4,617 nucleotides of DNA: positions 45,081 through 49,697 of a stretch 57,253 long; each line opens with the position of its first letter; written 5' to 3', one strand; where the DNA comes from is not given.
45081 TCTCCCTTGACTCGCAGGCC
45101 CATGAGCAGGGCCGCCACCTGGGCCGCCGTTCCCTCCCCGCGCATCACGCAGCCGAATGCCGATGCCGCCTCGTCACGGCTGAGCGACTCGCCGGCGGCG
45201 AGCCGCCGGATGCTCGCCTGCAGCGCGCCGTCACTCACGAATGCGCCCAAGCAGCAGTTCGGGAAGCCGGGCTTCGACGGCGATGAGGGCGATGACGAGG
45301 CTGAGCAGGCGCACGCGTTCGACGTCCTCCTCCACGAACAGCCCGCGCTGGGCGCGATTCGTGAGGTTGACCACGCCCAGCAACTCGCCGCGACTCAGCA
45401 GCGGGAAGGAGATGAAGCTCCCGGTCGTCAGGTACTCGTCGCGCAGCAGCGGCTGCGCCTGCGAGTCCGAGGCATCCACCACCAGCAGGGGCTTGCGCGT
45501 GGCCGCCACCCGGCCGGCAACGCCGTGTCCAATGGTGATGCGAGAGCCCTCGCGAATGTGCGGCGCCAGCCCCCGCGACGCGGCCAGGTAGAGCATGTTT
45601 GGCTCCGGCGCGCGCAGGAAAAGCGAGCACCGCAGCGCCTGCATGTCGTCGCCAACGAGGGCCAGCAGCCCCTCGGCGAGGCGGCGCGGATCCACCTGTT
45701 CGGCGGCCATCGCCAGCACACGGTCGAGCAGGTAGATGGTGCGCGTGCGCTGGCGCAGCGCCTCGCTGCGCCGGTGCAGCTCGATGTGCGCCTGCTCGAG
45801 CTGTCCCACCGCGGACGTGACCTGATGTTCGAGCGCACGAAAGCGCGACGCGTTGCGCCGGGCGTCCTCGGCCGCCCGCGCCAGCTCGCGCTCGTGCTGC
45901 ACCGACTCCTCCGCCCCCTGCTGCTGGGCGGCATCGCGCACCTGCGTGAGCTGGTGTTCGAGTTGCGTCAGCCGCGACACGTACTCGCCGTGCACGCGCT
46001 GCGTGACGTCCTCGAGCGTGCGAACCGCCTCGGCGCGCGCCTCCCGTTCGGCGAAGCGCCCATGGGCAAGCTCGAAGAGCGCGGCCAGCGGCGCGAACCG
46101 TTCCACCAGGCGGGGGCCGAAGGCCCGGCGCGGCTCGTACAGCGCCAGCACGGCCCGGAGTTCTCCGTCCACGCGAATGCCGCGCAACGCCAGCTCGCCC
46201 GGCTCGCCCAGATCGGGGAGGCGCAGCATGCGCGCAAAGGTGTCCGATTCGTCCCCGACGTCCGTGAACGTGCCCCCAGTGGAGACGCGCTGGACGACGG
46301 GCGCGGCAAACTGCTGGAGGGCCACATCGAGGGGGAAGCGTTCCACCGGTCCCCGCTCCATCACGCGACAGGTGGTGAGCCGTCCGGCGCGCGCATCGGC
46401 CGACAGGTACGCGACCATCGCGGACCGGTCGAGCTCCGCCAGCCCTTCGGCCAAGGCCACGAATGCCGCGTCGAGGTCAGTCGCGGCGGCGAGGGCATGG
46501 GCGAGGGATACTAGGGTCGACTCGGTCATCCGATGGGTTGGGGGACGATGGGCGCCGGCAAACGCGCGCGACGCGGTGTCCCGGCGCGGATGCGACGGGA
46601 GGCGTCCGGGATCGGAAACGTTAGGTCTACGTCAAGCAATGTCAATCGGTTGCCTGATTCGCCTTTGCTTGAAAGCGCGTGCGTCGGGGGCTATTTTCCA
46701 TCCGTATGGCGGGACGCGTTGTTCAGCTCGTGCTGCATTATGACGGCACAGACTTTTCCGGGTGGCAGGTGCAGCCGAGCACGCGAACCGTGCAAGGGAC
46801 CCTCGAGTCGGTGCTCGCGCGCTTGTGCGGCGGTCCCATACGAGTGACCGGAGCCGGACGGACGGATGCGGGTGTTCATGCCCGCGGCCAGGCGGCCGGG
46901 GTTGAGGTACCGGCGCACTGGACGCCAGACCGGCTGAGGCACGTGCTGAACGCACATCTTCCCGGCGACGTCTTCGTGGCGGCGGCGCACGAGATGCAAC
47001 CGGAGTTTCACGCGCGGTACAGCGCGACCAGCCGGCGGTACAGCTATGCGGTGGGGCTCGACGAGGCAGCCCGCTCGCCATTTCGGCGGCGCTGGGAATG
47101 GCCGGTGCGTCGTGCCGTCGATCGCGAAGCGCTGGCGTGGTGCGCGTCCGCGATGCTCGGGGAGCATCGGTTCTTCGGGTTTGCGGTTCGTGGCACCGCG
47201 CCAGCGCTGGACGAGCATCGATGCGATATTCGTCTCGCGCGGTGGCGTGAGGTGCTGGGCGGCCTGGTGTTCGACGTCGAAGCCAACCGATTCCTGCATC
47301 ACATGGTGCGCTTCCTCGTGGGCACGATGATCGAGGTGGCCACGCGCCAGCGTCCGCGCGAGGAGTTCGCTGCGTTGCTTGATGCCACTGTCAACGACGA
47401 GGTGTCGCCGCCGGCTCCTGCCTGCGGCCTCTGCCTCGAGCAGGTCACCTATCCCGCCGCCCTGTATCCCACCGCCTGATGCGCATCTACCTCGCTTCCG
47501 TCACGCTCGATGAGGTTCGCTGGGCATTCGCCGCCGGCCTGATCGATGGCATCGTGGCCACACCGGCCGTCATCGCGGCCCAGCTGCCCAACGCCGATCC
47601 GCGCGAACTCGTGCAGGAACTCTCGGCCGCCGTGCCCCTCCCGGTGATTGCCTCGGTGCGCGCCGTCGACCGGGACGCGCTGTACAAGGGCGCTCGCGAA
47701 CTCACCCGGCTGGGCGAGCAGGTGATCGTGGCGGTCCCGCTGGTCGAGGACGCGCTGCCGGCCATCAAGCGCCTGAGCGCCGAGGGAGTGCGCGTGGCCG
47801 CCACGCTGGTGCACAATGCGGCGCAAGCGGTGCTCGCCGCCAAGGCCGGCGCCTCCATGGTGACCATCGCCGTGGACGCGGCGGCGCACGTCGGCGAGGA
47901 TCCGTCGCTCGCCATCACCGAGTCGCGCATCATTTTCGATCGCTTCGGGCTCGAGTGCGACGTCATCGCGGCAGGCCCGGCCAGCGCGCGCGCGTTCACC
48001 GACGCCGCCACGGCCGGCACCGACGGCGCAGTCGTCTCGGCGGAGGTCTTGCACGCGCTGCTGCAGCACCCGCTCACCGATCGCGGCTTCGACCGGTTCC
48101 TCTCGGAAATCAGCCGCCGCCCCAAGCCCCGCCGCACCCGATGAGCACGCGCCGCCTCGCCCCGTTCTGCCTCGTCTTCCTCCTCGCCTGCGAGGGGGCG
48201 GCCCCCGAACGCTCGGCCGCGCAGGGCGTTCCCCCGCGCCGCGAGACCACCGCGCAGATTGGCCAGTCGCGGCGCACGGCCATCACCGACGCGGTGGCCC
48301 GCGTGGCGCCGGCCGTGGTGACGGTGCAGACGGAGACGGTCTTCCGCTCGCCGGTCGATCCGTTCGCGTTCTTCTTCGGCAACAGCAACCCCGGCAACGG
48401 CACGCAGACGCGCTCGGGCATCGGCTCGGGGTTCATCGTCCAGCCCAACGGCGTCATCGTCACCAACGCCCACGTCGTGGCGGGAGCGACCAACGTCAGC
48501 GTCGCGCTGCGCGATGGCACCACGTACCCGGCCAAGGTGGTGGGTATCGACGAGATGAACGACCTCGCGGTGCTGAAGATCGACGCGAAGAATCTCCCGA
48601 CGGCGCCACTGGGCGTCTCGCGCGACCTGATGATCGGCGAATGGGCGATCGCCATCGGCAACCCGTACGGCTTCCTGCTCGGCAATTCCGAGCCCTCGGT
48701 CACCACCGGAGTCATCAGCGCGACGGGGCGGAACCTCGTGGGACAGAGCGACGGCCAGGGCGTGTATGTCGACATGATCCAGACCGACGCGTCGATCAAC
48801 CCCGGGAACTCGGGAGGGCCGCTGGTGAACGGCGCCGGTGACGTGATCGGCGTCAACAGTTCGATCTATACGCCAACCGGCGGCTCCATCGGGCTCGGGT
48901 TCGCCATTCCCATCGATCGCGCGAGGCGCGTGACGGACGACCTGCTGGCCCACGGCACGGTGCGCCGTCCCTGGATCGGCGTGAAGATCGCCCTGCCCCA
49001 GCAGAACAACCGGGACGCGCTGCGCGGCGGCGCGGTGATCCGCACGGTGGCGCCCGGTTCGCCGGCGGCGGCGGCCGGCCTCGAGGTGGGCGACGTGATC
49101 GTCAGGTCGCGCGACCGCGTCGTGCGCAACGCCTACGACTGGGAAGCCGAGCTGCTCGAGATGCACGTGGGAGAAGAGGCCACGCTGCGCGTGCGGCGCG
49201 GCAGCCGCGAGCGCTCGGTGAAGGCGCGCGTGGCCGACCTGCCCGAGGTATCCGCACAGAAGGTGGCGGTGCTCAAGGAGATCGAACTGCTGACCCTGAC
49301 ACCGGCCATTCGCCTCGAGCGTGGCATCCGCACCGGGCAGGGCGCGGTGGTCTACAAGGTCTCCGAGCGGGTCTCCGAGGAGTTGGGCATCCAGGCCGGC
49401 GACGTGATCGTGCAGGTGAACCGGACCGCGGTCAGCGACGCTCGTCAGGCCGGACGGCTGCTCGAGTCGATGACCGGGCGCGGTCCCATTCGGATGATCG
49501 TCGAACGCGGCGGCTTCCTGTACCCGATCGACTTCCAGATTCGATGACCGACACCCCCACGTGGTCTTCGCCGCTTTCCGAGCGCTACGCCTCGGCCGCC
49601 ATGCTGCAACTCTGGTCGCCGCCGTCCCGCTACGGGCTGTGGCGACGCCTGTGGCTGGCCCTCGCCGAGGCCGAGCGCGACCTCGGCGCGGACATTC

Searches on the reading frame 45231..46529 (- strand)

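Call 55: search_protein_families(library=pfam, proteins=[window:45231-46529:-], max_evalue=0.00001)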
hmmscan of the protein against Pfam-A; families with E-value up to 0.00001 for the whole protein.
window:45231-46529:- (432 aa): 2 families
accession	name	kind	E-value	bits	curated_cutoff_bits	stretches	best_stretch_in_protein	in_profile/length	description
PF01590.32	GAF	-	4.4e-15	56.8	22.4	1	280-415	1-131/133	GAF domain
PF13185.12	GAF_2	-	3.4e-14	53.7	28.6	1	280-414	3-132/136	GAF domain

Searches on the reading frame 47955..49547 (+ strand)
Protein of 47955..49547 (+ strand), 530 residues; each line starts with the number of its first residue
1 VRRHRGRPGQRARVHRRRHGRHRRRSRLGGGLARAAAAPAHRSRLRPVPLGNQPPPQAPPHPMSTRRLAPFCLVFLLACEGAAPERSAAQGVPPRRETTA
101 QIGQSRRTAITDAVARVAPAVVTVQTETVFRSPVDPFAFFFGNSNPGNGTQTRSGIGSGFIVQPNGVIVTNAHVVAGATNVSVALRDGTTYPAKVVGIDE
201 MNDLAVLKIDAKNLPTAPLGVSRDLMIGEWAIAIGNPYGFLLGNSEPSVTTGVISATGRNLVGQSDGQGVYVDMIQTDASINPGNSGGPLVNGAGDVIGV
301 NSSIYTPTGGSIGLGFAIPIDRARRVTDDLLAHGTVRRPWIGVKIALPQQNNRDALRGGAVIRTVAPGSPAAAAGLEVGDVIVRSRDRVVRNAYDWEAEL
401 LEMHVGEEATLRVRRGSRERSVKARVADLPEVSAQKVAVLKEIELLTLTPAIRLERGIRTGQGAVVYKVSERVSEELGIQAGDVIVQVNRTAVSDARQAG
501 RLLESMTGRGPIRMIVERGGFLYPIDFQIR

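Call 55: search_protein_families(library=pfam, proteins=[window:47955-49547:+], max_evalue=0.00001)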
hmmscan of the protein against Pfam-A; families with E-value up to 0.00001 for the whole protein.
window:47955-49547:+ (530 aa): 5 families
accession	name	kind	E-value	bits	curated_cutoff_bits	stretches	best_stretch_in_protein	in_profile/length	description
PF13365.12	Trypsin_2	-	1.6e-35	123.4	27.6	1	157-300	1-144/144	Trypsin-like peptidase domain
PF00089.32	Trypsin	-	1.2e-20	74.8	20.6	1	156-324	26-217/220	Trypsin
PF13180.12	PDZ_2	-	1.3e-16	61.1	27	1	354-424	12-78/80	PDZ domain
PF17820.7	PDZ_6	-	3.9e-13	49.4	27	1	361-415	1-54/54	PDZ domain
PF00595.29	PDZ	-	7.4e-12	45.9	23.2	0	340-400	11-67/81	PDZ domain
